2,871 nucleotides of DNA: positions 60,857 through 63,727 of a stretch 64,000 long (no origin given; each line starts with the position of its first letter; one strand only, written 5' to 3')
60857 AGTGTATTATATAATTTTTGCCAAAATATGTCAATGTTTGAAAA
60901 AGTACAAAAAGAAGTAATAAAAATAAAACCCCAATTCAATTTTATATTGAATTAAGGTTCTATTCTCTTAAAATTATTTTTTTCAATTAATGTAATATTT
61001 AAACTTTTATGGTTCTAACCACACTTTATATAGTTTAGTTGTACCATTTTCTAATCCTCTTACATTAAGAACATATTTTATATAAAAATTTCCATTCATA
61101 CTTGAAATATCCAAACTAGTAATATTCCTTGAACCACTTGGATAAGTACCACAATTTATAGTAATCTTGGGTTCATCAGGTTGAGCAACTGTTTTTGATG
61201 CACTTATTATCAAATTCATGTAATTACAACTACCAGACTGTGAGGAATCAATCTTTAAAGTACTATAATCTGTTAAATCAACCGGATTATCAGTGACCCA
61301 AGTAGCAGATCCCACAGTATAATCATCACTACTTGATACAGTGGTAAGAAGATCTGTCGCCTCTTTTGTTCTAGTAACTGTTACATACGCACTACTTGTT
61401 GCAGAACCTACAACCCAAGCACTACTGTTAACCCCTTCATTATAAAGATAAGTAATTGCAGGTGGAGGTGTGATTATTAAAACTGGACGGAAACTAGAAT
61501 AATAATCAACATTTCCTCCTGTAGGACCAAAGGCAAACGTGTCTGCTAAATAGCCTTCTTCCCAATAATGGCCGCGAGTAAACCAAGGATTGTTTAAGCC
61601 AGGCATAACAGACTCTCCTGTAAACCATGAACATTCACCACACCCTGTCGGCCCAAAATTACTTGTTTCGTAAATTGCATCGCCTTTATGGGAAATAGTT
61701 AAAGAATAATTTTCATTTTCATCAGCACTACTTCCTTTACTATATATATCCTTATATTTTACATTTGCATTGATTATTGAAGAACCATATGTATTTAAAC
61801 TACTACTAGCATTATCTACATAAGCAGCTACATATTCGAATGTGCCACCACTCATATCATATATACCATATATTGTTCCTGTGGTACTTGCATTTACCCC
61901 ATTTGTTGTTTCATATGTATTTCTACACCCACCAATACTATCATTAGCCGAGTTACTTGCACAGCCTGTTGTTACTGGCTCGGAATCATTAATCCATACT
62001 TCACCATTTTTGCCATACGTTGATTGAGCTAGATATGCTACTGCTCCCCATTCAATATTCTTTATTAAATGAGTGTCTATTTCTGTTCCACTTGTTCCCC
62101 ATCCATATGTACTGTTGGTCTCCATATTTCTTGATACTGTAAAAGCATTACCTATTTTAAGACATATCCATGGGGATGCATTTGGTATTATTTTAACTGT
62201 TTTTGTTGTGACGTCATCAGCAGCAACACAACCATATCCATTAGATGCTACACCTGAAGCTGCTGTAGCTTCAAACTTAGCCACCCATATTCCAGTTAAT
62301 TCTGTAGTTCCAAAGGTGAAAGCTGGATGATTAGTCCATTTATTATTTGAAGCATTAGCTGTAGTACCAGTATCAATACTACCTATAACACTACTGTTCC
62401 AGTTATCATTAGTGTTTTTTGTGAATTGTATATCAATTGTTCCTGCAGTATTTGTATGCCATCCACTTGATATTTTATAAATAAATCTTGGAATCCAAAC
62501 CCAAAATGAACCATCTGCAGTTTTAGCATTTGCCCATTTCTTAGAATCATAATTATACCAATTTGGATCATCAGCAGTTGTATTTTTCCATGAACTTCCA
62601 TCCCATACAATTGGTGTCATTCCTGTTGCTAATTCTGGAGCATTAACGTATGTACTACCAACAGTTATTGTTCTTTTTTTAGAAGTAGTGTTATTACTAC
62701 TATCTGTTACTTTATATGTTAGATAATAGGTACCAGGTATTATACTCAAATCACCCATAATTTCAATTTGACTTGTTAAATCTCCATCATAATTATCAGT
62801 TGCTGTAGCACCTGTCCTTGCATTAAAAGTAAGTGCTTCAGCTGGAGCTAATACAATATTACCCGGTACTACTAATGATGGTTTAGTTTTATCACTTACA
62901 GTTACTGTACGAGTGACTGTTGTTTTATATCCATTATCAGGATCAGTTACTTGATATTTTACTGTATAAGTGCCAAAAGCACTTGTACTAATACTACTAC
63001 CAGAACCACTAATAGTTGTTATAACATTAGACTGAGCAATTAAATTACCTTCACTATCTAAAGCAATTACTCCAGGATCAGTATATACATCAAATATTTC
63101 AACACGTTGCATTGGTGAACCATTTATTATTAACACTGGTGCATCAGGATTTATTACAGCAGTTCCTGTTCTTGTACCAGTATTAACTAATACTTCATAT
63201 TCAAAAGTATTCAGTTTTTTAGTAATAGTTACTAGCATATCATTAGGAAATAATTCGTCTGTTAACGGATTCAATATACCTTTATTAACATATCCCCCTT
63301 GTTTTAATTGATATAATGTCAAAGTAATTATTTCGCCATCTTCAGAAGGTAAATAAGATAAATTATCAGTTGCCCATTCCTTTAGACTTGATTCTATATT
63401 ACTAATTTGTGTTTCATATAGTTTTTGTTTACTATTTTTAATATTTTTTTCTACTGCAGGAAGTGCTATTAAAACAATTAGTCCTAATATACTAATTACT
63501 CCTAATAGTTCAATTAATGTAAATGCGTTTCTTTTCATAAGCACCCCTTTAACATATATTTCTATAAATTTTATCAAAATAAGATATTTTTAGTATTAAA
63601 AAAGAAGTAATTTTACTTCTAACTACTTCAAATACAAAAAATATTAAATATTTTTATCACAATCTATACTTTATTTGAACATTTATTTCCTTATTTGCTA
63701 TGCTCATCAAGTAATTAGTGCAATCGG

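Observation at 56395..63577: Three tandem, mosaic, giant type IV pilin-like genes with near-identical 5' ends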

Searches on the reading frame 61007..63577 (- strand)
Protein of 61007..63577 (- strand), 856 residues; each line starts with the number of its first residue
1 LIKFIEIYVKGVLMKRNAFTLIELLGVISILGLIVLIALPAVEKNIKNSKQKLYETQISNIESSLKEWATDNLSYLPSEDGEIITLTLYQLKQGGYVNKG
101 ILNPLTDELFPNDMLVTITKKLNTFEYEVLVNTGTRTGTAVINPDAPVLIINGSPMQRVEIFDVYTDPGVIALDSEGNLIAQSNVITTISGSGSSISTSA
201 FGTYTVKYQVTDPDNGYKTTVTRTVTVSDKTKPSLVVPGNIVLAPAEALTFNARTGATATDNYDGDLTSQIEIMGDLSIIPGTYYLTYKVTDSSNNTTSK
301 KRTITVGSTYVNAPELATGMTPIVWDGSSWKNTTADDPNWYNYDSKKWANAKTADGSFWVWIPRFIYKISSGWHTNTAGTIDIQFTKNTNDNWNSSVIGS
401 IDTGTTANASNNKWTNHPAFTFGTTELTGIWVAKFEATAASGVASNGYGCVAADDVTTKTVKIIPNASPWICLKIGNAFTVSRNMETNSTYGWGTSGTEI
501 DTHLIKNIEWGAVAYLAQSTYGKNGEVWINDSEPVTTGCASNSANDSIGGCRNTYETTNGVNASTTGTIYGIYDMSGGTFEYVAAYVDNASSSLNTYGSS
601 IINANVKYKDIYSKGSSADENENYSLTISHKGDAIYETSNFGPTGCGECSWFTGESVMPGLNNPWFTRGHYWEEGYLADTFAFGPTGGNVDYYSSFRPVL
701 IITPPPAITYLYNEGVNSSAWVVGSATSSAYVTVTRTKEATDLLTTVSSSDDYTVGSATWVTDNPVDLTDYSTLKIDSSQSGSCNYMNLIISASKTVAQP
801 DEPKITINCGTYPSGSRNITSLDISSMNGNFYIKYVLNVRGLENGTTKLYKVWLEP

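Call 3: search_protein_families(library=pfam, proteins=[window:61007-63577:-], max_evalue=0.1)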
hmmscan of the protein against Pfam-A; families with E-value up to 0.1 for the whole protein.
window:61007-63577:- (856 aa): 5 families
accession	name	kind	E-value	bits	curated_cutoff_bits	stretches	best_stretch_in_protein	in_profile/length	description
PF16403.11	Bact_surface_Ig-like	-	1.4e-21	76.8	27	2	255-306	20-71/71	Bacterial surface protein, Ig-like domain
PF07963.17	N_methyl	-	0.00043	20.2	21.2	1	14-39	2-27/27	Prokaryotic N-terminal methylation motif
PF20305.4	pYEATS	-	0.0095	16.2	26.9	0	185-222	33-69/73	prokaryotic YEATS domain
PF06717.16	DUF1202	-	0.03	14.2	27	1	739-796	57-114/307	Protein of unknown function (DUF1202)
PF13967.11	RSN1_TM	-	0.098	12.8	27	0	16-70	80-138/156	Late exocytosis, associated with Golgi transport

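Call 4: search_protein_families(library=ncbifam, proteins=[window:61007-63577:-], max_evalue=0.1)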
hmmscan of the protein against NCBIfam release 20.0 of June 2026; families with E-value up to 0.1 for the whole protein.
window:61007-63577:- (856 aa): 8 families
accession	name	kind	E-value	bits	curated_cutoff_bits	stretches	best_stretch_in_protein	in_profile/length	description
TIGR01710.1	typeII_sec_gspG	equivalog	4.7e-08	33.1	88.85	1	18-81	2-65/134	type II secretion system major pseudopilin GspG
NF041013.1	T4P_ComGE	equivalog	6.1e-05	23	49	1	17-59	4-46/83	competence type IV pilus minor pilin ComGE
NF040999.1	pilin_ComGC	equivalog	8.5e-05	22.7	75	1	17-72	2-57/84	competence type IV pilus major pilin ComGC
TIGR02532.1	IV_pilin_GFxxxE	domain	0.0021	17.8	16.3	1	17-39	2-24/24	prepilin-type N-terminal cleavage/methylation domain-containing protein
NF041775.1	typeIV_PilA_Myxo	equivalog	0.0058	16.6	400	1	17-61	11-55/214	type IV pilin protein PilA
NF040982.1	ComGD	equivalog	0.0061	17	70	1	17-60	2-45/139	competence type IV pilus minor pilin ComGD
NF007862.0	PRK10574.1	equivalog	0.045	13.9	138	1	14-48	2-36/145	prepilin peptidase-dependent pilin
TIGR02596.1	TIGR02596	subfamily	0.054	13.6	70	0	19-50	1-32/196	Verru_Chthon cassette protein D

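Call 12: find_encoding_contigs(protein=window:61007-63538:-, flank=10000, max_places=3)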
Protein window:61007-63538:- (843 aa): no gene with exactly this product is on record in the collection.

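Call 91: predict_structure(alignment_id=A3)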
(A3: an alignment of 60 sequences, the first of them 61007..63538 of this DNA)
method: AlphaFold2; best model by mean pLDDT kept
length: 843 residues; sequences in the alignment: 60
mean_pLDDT: 81.0   pTM: 0.65
mean pLDDT of the five models: 81.0, 81.0, 80.8, 80.0, 78.0
residues with pLDDT >= 90: 492; 70-90: 157; 50-70: 63; < 50: 131
segments of 3 or more residues with pLDDT < 50: 1-3, 631-633, 693-786, 819-843
pLDDT, mean of each block of 10 residues (from residue 1): 55 84 85 92 96 96 95 95 92 91 96 93 75 93 91 91 90 76 80 91 91 93 95 85 96 97 84 97 96 72 94 96 90 96 97 96 93 91 91 96 97 96 78 60 92 91 98 94 87 98 98 88 87 81 95 98 92 96 98 98 87 95 84 74 92 92 90 94 94 39 35 33 33 34 28 25 27 44 48 57 58 56 40 34 30
secondary structure, 60 per line:
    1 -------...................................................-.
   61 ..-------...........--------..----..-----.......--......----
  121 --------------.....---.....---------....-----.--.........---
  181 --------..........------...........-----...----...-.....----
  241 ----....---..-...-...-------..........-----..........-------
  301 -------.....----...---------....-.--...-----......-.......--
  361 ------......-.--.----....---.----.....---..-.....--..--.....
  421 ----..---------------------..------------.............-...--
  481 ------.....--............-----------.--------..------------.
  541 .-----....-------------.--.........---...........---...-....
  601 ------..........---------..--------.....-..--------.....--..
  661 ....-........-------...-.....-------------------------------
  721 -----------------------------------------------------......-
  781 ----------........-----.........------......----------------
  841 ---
elements in order (helices of 4 or more, strands of 3 or more residues): H8-58 E70-74 H75-80 E102-108 E111-116 E135-139 E143-147 E157-160 E172-177 E189-198 E205-215 E221-223 E228-230 H232-236 E245-248 E259-261 E269-278 E284-293 E308-312 E317-319 E337-339 E345-350 E352-358 E367-372 H382-385 H394-397 E416-420 H462-474 E487-491 H494-505 H547-550 E567-575 H579-589 E597-600 H607-616 E652-656 H659-664 E666-673 E681-683 E685-689 E774-779 E791-798 E804-812 E819-824
